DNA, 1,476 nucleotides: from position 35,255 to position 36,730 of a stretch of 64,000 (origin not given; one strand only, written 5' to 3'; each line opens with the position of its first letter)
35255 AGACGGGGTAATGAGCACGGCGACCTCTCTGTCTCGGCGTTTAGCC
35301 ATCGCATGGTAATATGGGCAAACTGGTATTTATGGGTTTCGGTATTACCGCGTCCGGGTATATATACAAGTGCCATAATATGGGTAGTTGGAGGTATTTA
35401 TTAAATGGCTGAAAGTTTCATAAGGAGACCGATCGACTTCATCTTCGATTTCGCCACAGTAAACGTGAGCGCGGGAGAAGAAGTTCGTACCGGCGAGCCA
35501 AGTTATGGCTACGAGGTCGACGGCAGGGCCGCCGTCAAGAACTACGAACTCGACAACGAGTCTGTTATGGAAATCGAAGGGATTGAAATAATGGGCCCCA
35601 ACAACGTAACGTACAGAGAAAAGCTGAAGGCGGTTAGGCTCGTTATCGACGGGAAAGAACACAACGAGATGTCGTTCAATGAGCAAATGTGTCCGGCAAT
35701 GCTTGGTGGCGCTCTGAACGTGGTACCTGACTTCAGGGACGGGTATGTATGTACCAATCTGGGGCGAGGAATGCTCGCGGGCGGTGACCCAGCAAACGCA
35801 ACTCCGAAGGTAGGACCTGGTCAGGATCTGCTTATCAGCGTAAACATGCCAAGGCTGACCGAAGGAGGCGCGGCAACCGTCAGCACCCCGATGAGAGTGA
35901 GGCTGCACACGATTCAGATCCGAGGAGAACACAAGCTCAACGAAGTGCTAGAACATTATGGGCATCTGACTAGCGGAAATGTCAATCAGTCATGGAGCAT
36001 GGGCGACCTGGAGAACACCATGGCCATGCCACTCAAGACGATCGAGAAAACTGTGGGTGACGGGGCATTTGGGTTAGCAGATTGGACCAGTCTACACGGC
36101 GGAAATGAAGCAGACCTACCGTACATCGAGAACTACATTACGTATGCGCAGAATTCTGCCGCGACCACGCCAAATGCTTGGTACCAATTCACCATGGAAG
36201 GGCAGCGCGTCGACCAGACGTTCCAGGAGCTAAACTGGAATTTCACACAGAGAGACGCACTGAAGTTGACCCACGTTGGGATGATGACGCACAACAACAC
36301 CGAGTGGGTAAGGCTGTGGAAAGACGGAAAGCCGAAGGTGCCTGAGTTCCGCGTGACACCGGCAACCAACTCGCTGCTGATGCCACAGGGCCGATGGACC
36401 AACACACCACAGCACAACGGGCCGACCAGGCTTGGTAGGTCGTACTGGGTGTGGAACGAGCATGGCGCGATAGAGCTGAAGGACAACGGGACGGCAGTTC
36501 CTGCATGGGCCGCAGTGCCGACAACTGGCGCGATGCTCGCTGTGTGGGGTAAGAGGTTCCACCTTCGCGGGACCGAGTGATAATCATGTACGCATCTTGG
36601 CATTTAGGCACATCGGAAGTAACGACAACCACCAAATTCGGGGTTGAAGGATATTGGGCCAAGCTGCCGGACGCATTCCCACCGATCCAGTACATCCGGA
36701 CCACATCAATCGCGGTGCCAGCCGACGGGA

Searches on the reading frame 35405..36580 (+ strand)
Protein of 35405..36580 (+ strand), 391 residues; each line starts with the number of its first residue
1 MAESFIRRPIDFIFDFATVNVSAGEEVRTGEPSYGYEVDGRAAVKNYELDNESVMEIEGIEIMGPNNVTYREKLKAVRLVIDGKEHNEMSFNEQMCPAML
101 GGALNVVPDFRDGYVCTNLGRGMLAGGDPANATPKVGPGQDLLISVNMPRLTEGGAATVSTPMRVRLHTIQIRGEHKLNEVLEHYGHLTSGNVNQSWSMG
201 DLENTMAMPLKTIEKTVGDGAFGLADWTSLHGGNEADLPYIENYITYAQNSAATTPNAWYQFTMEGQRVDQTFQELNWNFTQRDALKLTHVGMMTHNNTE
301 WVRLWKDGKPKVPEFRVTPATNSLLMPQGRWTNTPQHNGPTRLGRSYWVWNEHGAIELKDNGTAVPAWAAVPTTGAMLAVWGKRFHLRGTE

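Call 7: search_protein_families(library=pfam, proteins=[window:35405-36580:+], max_evalue=0.01)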
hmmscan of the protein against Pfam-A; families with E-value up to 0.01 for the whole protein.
window:35405-36580:+ (391 aa): 0 families

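Call 8: search_protein_families(library=phrogs, proteins=[window:35405-36580:+], max_evalue=0.001)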
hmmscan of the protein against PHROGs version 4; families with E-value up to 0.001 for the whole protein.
window:35405-36580:+ (391 aa): 0 families

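Call 15: find_related_loci(query=window:35405-36580:+, collection=viral_contigs, flank=10000)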
Query window:35405-36580:+ (391 aa) in viral_contigs; peptide patterns used: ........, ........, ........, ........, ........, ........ (x = any residue, [..] = any of these).
42 stretches matched a pattern, but none encodes a relative of the query by tblastn (E <= 1e-3).

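Call 38: find_homologous_proteins(query=window:35405-36580:+)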
Query window:35405-36580:+ (391 aa): 24 proteins with E <= 0.001 among 3677 candidates.
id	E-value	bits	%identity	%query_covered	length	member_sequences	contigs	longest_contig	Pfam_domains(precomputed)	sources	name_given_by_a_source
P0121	4.7e-265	897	97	100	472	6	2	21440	-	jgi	-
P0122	2.1e-213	727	78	100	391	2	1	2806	-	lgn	-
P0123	2.7e-172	591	65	99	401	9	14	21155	-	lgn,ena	-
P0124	4.9e-169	581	63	100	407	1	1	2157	-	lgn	-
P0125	9.0e-166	570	62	100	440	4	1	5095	-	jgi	-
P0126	3.4e-161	555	62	95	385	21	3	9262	-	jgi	jgi:hypothetical protein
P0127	5.8e-155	534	60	93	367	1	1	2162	-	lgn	-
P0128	7.7e-155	534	66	88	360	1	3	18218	-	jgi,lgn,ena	-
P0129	2.6e-140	486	52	100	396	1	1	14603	-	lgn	-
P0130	2.5e-138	480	53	100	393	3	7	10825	-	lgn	-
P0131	7.2e-125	435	56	90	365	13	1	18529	-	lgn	-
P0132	1.2e-113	398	46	97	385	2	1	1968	-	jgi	-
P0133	6.0e-102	360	43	99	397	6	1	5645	-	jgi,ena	-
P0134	1.8e-101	358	45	99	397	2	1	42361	-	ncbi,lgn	-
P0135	1.2e-99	352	44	99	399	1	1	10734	-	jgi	jgi:hypothetical protein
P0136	1.9e-96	342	43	99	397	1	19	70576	-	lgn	-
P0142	1.4e-74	270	39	99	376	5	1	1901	-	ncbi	-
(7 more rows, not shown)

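Call 39: find_encoding_contigs(protein=P0136, flank=10000, max_places=2)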
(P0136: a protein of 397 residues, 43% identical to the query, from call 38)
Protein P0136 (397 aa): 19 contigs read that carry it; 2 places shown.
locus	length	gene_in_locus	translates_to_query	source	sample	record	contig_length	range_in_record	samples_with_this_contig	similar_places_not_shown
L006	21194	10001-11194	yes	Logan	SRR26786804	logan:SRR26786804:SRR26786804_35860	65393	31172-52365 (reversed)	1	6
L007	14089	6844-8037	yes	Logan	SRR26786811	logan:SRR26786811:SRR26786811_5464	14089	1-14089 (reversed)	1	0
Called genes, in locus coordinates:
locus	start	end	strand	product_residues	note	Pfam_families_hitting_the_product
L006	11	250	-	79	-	-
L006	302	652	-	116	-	-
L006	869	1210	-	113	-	-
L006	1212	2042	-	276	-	-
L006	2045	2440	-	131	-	-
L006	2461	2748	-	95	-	-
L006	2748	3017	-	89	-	-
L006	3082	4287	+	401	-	-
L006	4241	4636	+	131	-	-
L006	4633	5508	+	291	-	-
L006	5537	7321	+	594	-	-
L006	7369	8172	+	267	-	-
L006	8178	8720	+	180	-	-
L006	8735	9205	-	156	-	-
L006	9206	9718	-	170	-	-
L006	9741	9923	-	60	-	PF22180:RH3_dom (weak)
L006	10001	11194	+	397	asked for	-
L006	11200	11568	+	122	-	-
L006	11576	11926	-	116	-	-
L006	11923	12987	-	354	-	-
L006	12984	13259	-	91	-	-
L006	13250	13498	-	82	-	-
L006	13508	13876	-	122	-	-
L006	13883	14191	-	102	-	-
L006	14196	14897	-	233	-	PF00977:His_biosynth, PF01207:Dus (faint)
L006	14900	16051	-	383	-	-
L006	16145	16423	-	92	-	-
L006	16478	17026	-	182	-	PF25084:LbH_EIF2B (faint), PF25087:GMPPB_C (faint), PF00132:Hexapep, PF14602:Hexapep_2 (weak)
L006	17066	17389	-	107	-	-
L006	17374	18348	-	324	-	PF01370:Epimerase, PF04321:RmlD_sub_bind (faint), PF16363:GDP_Man_Dehyd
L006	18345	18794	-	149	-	-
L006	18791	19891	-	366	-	PF01041:DegT_DnrJ_EryC1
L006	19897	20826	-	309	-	-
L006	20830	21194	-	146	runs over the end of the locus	-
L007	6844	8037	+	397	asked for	-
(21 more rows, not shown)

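Call 40: find_encoding_contigs(protein=P0134, flank=10000, max_places=2)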
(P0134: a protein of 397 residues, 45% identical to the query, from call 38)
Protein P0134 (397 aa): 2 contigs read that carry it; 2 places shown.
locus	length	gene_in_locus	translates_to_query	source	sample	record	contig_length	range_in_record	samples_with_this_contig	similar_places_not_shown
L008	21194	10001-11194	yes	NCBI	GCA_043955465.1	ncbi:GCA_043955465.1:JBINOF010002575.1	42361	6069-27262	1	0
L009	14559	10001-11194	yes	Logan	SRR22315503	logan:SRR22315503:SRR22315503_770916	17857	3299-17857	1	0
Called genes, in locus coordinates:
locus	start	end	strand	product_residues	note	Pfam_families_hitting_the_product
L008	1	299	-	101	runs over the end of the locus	-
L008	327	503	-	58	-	PF01938:TRAM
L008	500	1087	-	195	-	-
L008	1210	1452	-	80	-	-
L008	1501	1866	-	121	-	-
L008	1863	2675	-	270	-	-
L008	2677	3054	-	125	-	-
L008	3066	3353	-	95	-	-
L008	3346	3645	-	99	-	-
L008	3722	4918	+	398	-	-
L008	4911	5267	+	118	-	-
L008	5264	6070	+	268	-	-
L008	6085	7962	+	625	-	-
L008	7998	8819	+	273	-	-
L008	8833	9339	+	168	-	-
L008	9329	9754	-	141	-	-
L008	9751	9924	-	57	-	-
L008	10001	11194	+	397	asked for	-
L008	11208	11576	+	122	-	-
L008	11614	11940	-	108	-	-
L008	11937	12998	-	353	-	-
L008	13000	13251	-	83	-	-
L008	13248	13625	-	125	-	-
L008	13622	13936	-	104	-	-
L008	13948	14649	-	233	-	PF00977:His_biosynth, PF03060:NMO (faint), PF05690:ThiG (faint), PF01180:DHO_dh (faint), PF01207:Dus (weak)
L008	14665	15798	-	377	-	-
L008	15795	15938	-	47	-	-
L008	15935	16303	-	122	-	-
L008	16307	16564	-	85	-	-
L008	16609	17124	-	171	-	PF25084:LbH_EIF2B (faint), PF25087:GMPPB_C (faint), PF00132:Hexapep, PF14602:Hexapep_2 (weak)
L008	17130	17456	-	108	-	-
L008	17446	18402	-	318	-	PF01370:Epimerase, PF04321:RmlD_sub_bind (faint), PF16363:GDP_Man_Dehyd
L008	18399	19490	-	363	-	PF01041:DegT_DnrJ_EryC1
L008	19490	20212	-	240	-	-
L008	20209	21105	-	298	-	-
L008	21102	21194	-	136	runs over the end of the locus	-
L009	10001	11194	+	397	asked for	-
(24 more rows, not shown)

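Call 41: find_encoding_contigs(protein=P0123, flank=10000, max_places=2)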
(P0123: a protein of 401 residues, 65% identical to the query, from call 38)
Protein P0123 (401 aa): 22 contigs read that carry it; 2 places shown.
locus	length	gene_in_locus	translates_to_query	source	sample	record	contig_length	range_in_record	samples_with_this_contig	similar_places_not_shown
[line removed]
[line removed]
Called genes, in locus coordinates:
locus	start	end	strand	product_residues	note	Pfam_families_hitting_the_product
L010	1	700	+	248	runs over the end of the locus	-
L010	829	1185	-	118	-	-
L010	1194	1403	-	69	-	-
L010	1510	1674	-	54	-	-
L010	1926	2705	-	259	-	-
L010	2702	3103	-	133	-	-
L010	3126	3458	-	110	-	-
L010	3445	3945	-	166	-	-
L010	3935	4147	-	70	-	-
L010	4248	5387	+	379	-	-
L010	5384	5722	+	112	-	-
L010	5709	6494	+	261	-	-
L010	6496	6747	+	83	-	-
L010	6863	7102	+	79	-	-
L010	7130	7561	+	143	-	-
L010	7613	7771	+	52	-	-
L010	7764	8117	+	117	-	-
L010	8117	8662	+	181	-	-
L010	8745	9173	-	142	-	-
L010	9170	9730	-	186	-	-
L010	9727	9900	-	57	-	-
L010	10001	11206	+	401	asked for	-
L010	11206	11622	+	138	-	-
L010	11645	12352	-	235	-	PF22537:WbmS-like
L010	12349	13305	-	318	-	PF13480:Acetyltransf_6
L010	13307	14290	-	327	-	PF00106:adh_short (faint), PF01073:3Beta_HSD, PF01370:Epimerase, PF02719:Polysacc_synt_2 (weak), PF04321:RmlD_sub_bind (faint), PF07993:NAD_binding_4 (faint), PF13460:NAD_binding_10 (weak), PF16363:GDP_Man_Dehyd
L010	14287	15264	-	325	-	-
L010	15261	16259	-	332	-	-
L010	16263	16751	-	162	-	PF25084:LbH_EIF2B (faint), PF00132:Hexapep (faint), PF25087:GMPPB_C (faint), PF14602:Hexapep_2 (faint)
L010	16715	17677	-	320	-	-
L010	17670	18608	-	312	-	PF00106:adh_short (faint), PF01073:3Beta_HSD, PF01370:Epimerase, PF04321:RmlD_sub_bind (weak), PF13460:NAD_binding_10 (weak), PF16363:GDP_Man_Dehyd, PF07993:NAD_binding_4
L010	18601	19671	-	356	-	PF01041:DegT_DnrJ_EryC1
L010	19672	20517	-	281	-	?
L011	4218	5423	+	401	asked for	-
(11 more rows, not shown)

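Call 42: list_cluster_members(proteins=[P0134, P0142])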
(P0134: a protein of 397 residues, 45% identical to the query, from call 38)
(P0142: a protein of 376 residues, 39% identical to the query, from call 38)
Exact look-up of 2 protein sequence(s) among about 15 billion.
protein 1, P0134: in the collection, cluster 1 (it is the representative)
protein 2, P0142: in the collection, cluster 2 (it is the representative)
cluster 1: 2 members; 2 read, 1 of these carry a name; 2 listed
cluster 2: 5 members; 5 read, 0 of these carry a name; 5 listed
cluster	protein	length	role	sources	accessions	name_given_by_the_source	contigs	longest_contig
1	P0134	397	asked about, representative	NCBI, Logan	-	-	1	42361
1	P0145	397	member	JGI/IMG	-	hypothetical protein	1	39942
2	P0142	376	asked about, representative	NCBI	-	-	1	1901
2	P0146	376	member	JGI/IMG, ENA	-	-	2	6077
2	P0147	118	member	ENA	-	-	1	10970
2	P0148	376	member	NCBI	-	-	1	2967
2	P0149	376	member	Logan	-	-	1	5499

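Call 48: find_related_loci(query=A2, collection=genome_contigs, flank=10000)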
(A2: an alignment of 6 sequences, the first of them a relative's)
Query A2 (397 aa) in genome_contigs; peptide patterns used: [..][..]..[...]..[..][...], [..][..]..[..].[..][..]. (x = any residue, [..] = any of these).
305 stretches matched a pattern, but none encodes a relative of the query by tblastn (E <= 1e-3).

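Call 49: predict_structure(alignment_id=A1)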
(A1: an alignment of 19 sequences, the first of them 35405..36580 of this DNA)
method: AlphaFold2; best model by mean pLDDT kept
length: 391 residues; sequences in the alignment: 19
mean_pLDDT: 91.7   pTM: 0.90
mean pLDDT of the five models: 91.7, 91.3, 90.4, 89.6, 85.4
residues with pLDDT >= 90: 300; 70-90: 80; 50-70: 11; < 50: 0
segments of 3 or more residues with pLDDT < 50: none
pLDDT, mean of each block of 10 residues (from residue 1): 90 93 94 90 93 97 91 95 94 89 66 89 94 97 96 92 96 97 95 92 77 92 96 95 96 95 93 94 93 93 92 90 89 81 90 94 94 89 93 70
secondary structure, 60 per line:
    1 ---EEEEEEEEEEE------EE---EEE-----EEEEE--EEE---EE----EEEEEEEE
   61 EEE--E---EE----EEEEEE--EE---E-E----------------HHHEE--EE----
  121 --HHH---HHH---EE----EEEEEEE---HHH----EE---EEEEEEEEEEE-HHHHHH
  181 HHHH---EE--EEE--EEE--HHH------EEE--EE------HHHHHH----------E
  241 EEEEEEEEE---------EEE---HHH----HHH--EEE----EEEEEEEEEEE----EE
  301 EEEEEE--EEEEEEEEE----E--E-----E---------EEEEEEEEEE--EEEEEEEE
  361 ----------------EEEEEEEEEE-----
elements in order: E4-14 E26-28 E34-38 E41-43 E53-63 E76-81 E141-147 E163-173 H175-184 E192-194 E197-199 E211-213 H224-229 E240-249 E259-261 E277-279 E284-294 E299-306 E309-317 E341-350 E353-360 E377-386

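Call 52: fold_search(model_id=the predicted structure, library=pdb)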
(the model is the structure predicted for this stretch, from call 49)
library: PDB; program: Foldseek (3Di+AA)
matches with E <= 10: 500; with E <= 0.001: 51
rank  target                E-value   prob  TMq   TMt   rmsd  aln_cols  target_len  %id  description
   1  8hif_M3               9.6e-06  0.99  0.30  0.27  14.3       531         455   10  One asymmetric unit of Singapore grouper iridovirus capsid (released 2023-04-19)
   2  8hif_C1               1.1e-05  0.98  0.27  0.24  15.2       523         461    9  One asymmetric unit of Singapore grouper iridovirus capsid (released 2023-04-19)
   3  6ncl_d1               1.4e-05  0.99  0.30  0.28  11.9       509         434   11  Near-atomic structure of icosahedrally averaged PBCV-1 capsid (released 2019-01-30)
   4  6ncl_f9               1.4e-05  0.99  0.30  0.27  11.8       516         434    9  Near-atomic structure of icosahedrally averaged PBCV-1 capsid (released 2019-01-30)
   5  6ncl_d2               2.2e-05  0.99  0.30  0.28  11.7       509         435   10  Near-atomic structure of icosahedrally averaged PBCV-1 capsid (released 2019-01-30)
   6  6ncl_d8               2.2e-05  0.99  0.29  0.27  11.8       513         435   10  Near-atomic structure of icosahedrally averaged PBCV-1 capsid (released 2019-01-30)
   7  1m4x_A                2.6e-05  0.97  0.27  0.26  12.2       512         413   10  PBCV-1 virus capsid, quasi-atomic model (released 2002-12-04)
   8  8hif_H1               2.9e-05  0.98  0.30  0.26  15.4       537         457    9  One asymmetric unit of Singapore grouper iridovirus capsid (released 2023-04-19)
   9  6ncl_d0               3.2e-05  0.97  0.28  0.26  12.3       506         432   11  Near-atomic structure of icosahedrally averaged PBCV-1 capsid (released 2019-01-30)
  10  5a58_A                3.8e-05  0.75  0.19  0.09  20.1       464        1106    9  The structure of GH101 D764N mutant from Streptococcus pneumoniae TIGR4 in complex with serinyl T-antigen (released 2015-09-02)
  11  8hif_B1               5.8e-05  0.98  0.31  0.28  15.3       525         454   10  One asymmetric unit of Singapore grouper iridovirus capsid (released 2023-04-19)
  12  3kk5_A                6.2e-05  0.96  0.28  0.27  11.9       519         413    9  Crystal structure of PBCV-1 VP54 fitted into a cryo-EM reconstruction of the virophage Sputnik (released 2009-11-17)
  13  5tip_A                6.2e-05  0.97  0.29  0.27  12.2       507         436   10  The Structure of the Major Capsid protein of PBCV-1 (released 2017-10-18)
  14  5tiq_B                6.2e-05  0.97  0.29  0.27  11.9       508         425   10  The Structure of the Major Capsid protein of PBCV-1 (released 2017-10-18)
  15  6ojn_A                6.9e-05  0.85  0.24  0.23  13.6       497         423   11  Comparative Model of SGIV Major Coat Protein (MCP) Trimer Based on Cryo-EM Map (released 2019-06-12)
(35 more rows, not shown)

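Call 67: search_protein_families(library=ncbifam, proteins=[L006:14196-14897:-, L006:14900-16051:-, L008:13948-14649:-, L008:14665-15798:-, L010:11645-12352:-, L010:12349-13305:-, L010:13307-14290:-, L006:18345-18794:-], max_evalue=0.0001)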
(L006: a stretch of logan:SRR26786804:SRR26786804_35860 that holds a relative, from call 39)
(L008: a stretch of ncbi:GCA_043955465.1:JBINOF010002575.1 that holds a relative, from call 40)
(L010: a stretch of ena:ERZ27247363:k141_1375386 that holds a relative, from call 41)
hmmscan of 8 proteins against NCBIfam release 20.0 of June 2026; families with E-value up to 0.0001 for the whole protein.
L006:14196-14897:- (233 aa): 12 families
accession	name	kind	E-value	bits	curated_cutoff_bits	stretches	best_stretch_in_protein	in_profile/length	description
NF038364.1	AglZ_HisF2_fam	equivalog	3.1e-65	220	310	1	2-231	1-242/248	AglZ/HisF2 family acetamidino modification protein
TIGR03572.1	WbuZ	equivalog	2.6e-59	200.4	299.7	1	1-219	1-232/232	glycosyl amidation-associated protein WbuZ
TIGR00735.1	hisF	equivalog_domain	1.7e-43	148.7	294.55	1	1-218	1-233/254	imidazole glycerol phosphate synthase subunit HisF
NF010112.0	PRK13585.1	equivalog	5e-33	114.6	243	1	5-215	4-222/241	1-(5-phosphoribosyl)-5-[(5-phosphoribosylamino)methylideneamino]imidazole-4-carboxamide isomerase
TIGR00007.1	TIGR00007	equivalog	5.3e-27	94.9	228.95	1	6-215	1-219/231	1-(5-phosphoribosyl)-5-[(5-phosphoribosylamino)methylideneamino]imidazole-4-carboxamide isomerase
NF010113.0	PRK13586.1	equivalog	7e-18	65.1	238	1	5-209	3-213/232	1-(5-phosphoribosyl)-5-((5-phosphoribosylamino)methylideneamino)imidazole-4-carboxamide isomerase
NF003156.0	PRK04128.1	equivalog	5.2e-14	52.7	285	1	5-214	3-211/231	1-(5-phosphoribosyl)-5-((5-phosphoribosylamino)methylideneamino)imidazole-4-carboxamide isomerase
TIGR01919.1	hisA-trpF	equivalog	8.8e-13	48.3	306.45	1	6-211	5-219/243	bifunctional 1-(5-phosphoribosyl)-5-((5-phosphoribosylamino)methylideneamino)imidazole-4-carboxamide isomerase/phosphoribosylanthranilate is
NF010114.0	PRK13587.1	equivalog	6.6e-10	39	305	1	47-208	54-215/234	1-(5-phosphoribosyl)-5-((5-phosphoribosylamino)methylideneamino)imidazole-4-carboxamide isomerase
TIGR00737.1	nifR3_yhdG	equivalog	1.9e-07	30.6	293.3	0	142-204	148-208/319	tRNA dihydrouridine synthase DusB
TIGR00734.1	hisAF_rel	hypoth_equivalog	5.3e-06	26.4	179.85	0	31-211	37-210/221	HisA/HisF family protein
NF005442.0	PRK07028.1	equivalog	2e-05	23.4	593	0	51-124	144-212/430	bifunctional hexulose-6-phosphate synthase/ribonuclease regulator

L006:14900-16051:- (383 aa): 2 families
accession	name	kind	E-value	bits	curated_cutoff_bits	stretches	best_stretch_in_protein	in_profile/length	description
TIGR03573.1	WbuX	subfamily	3.4e-57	194.4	203.2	1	1-330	1-338/344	N-acetyl sugar amidotransferase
TIGR00268.2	TIGR00268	equivalog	7.5e-05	22.1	150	0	63-127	16-81/259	ATP-dependent sacrificial sulfur transferase LarE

L008:13948-14649:- (233 aa): 25 families
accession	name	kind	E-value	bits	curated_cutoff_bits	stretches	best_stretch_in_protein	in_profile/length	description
NF038364.1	AglZ_HisF2_fam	equivalog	5.4e-66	222.5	310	1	2-232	1-242/248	AglZ/HisF2 family acetamidino modification protein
TIGR03572.1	WbuZ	equivalog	7.2e-60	202.2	299.7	1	1-219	1-231/232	glycosyl amidation-associated protein WbuZ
TIGR00735.1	hisF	equivalog_domain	1.1e-44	152.6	294.55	1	1-219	1-233/254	imidazole glycerol phosphate synthase subunit HisF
NF010112.0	PRK13585.1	equivalog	3.1e-36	125.2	243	1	5-216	4-222/241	1-(5-phosphoribosyl)-5-[(5-phosphoribosylamino)methylideneamino]imidazole-4-carboxamide isomerase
TIGR00007.1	TIGR00007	equivalog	4.1e-32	111.7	228.95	1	6-216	1-219/231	1-(5-phosphoribosyl)-5-[(5-phosphoribosylamino)methylideneamino]imidazole-4-carboxamide isomerase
NF010113.0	PRK13586.1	equivalog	6.9e-22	78.3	238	1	5-212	3-215/232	1-(5-phosphoribosyl)-5-((5-phosphoribosylamino)methylideneamino)imidazole-4-carboxamide isomerase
NF003156.0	PRK04128.1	equivalog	4.8e-19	69.2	285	1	5-215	3-211/231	1-(5-phosphoribosyl)-5-((5-phosphoribosylamino)methylideneamino)imidazole-4-carboxamide isomerase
TIGR01919.1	hisA-trpF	equivalog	8.2e-14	51.7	306.45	1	6-212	5-219/243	bifunctional 1-(5-phosphoribosyl)-5-((5-phosphoribosylamino)methylideneamino)imidazole-4-carboxamide isomerase/phosphoribosylanthranilate is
TIGR00734.1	hisAF_rel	hypoth_equivalog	1.4e-11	44.6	179.85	1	31-213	36-211/221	HisA/HisF family protein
NF010114.0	PRK13587.1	equivalog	1.1e-10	41.6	305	1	49-215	55-221/234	1-(5-phosphoribosyl)-5-((5-phosphoribosylamino)methylideneamino)imidazole-4-carboxamide isomerase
TIGR02129.1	hisA_euk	equivalog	1.3e-10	41.4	229.3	1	84-209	90-226/255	phosphoribosylformimino-5-aminoimidazole carboxamide ribotide isomerase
NF010712.0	PRK14114.1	equivalog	1.4e-08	34.6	327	1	6-207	3-209/241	1-(5-phosphoribosyl)-5-((5-phosphoribosylamino)methylideneamino)imidazole-4-carboxamide isomerase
NF003198.0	PRK04169.1-2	subfamily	3.2e-08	33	247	0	57-103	184-230/249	geranylgeranylglyceryl/heptaprenylglyceryl phosphate synthase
NF005442.0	PRK07028.1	equivalog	3.6e-08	32.4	593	0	46-105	138-196/430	bifunctional hexulose-6-phosphate synthase/ribonuclease regulator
NF003302.0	PRK04302.1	subfamily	6.1e-08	32.7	132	0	176-216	161-203/223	triose-phosphate isomerase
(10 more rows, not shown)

L008:14665-15798:- (377 aa): 4 families
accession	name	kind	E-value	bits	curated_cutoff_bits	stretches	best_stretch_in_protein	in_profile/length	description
TIGR03573.1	WbuX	subfamily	2.8e-58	198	203.2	1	2-305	3-316/344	N-acetyl sugar amidotransferase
TIGR00268.2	TIGR00268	equivalog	2.1e-05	23.9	150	1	60-123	15-79/259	ATP-dependent sacrificial sulfur transferase LarE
TIGR02432.1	lysidine_TilS_N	equivalog_domain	8e-05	22.6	93.6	0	61-124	2-70/189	tRNA lysidine(34) synthetase TilS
TIGR01536.1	asn_synth_AEB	equivalog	8.8e-05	21.7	267.1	0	14-135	212-330/517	asparagine synthase (glutamine-hydrolyzing)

L010:11645-12352:- (235 aa): 0 families

L010:12349-13305:- (318 aa): 1 family
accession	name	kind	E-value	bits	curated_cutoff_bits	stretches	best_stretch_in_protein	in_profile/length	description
TIGR03019.1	pepcterm_femAB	equivalog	4.2e-05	22.7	260.35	0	163-279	165-280/330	FemAB family XrtA/PEP-CTERM system-associated protein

L010:13307-14290:- (327 aa): 24 families
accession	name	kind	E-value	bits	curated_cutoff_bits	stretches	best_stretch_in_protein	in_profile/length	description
TIGR01181.1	dTDP_gluc_dehyt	equivalog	7.1e-24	84.5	365.1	1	2-309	2-305/321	dTDP-glucose 4,6-dehydratase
TIGR04180.1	EDH_00030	hypoth_equivalog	3.8e-23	82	475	1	2-302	1-296/297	NAD-dependent 4,6-dehydratase LegB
TIGR02197.1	heptose_epim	equivalog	3.8e-19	69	274.6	1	2-315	1-313/316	ADP-glyceromanno-heptose 6-epimerase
TIGR01179.1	galE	equivalog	1.6e-17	63.3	262.3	1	1-302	1-311/332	UDP-glucose 4-epimerase GalE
NF007490.0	PRK10084.1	subfamily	7.7e-14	51.4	649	1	2-263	3-278/361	dTDP-glucose 4,6-dehydratase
NF047922.1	GDPFucSynFcl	equivalog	1.7e-13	50.7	500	1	2-310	5-296/308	GDP-L-fucose synthase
NF042422.1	oxyalk_red_OleD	equivalog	2.7e-13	50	580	1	2-273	3-261/329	2-alkyl-3-oxoalkanoate reductase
NF011728.1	PRK15181.1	equivalog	1.3e-12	47.4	760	1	3-310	19-332/348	Vi polysaccharide biosynthesis UDP-N-acetylglucosaminuronic acid C-4 epimerase TviC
NF042423.1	oxyalk_red_Shew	equivalog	1.1e-11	44.4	580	1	2-232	11-221/331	2-alkyl-3-oxoalkanoate reductase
NF007582.0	PRK10217.1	equivalog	7e-11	41.8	698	1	2-250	4-258/355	dTDP-glucose 4,6-dehydratase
TIGR03466.1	HpnA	hypoth_equivalog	2e-10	40.1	367.65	1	2-118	3-115/327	hopanoid-associated sugar epimerase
NF007956.0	PRK10675.1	subfamily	4e-10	39.3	394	1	2-118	3-126/338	UDP-glucose 4-epimerase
NF058621.1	DiazavRedAvaA7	equivalog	4.1e-10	39.8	400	1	2-243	3-229/304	3-diazoavenalumate denitrifying reductase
NF050030.1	thlkprotThyD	equivalog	4.3e-09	36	400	1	2-121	3-114/305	thylakoid membrane protein ThyD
NF008360.0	PRK11150.1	equivalog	3.6e-08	33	452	1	1-276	1-267/310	ADP-glyceromanno-heptose 6-epimerase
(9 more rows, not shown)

L006:18345-18794:- (149 aa): 0 families

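Call 78: find_related_loci(query=A4, collection=metagenome_contigs, flank=10000)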
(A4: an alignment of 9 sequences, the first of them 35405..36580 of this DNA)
Query A4 (391 aa) in metagenome_contigs; peptide patterns used: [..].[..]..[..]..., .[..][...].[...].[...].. (x = any residue, [..] = any of these).
112 stretches matched a pattern; 24 encode a relative of the query (tblastn E <= 1e-3); 24 distinct loci.
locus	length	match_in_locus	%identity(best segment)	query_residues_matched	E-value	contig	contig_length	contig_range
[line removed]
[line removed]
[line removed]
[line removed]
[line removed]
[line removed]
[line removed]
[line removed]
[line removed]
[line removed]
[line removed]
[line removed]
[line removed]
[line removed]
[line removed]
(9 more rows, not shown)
